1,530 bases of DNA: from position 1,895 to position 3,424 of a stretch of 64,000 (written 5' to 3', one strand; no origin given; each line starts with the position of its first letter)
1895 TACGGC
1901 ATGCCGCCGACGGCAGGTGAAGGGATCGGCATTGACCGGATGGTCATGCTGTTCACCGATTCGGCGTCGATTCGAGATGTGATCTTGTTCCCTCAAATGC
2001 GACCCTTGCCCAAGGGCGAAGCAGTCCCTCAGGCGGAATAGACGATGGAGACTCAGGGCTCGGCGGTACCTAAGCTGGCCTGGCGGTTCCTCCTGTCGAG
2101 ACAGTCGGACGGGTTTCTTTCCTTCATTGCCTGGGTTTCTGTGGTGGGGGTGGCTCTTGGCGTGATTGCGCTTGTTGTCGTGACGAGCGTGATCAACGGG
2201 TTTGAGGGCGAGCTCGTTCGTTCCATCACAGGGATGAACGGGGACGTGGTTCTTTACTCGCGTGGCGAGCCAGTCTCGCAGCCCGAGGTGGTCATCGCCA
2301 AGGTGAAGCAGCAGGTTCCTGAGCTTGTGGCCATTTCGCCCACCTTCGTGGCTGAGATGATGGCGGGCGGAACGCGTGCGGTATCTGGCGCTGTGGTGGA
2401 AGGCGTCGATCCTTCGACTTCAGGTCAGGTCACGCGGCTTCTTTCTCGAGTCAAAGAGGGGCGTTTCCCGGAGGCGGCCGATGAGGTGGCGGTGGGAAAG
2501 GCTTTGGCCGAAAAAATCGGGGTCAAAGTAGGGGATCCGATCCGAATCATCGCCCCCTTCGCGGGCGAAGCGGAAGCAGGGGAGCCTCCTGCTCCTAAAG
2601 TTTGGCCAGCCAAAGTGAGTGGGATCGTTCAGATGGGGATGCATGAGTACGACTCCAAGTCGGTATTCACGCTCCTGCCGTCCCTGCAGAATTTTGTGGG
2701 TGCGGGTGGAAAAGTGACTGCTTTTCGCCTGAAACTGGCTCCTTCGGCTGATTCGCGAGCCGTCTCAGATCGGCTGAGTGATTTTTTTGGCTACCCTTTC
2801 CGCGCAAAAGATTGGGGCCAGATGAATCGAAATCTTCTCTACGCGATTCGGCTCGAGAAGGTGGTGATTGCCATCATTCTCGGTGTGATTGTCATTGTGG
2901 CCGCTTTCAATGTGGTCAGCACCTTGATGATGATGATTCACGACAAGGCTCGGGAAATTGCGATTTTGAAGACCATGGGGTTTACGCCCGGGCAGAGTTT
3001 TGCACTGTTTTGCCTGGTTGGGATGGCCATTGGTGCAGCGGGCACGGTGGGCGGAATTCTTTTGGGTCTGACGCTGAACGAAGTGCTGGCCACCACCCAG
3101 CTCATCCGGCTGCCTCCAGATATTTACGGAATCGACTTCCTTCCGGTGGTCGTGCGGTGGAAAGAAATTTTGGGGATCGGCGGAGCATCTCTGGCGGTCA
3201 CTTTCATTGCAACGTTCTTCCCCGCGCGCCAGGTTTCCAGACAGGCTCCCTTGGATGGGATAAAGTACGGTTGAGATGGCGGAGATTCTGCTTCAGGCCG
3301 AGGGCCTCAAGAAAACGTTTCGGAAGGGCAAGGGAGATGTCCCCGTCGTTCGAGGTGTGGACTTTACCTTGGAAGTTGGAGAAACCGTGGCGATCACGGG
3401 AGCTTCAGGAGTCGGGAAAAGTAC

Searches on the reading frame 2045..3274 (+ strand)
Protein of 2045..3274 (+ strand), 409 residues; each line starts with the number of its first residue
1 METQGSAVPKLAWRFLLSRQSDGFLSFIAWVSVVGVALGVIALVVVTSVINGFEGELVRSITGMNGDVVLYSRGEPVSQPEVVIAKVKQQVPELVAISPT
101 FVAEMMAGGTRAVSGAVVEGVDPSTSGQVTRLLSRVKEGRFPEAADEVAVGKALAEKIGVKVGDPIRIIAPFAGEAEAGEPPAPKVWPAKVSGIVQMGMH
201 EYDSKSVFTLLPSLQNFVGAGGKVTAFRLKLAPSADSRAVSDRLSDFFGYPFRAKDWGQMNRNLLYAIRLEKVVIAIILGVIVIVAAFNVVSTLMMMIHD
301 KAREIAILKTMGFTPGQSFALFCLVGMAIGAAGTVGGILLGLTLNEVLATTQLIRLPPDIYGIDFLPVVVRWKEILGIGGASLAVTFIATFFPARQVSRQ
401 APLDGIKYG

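Call 89: search_protein_families(library=pfam, proteins=[window:2045-3274:+], max_evalue=0.00001)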
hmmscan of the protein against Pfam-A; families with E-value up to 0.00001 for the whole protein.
window:2045-3274:+ (409 aa): 2 families
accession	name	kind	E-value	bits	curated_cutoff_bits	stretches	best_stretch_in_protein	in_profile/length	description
PF02687.27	FtsX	-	3.1e-17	63.2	25.5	1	277-402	2-120/120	FtsX-like permease C-terminal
PF12704.14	MacB_PCD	-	2e-16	61.4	27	1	31-245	3-205/207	MacB-like periplasmic core domain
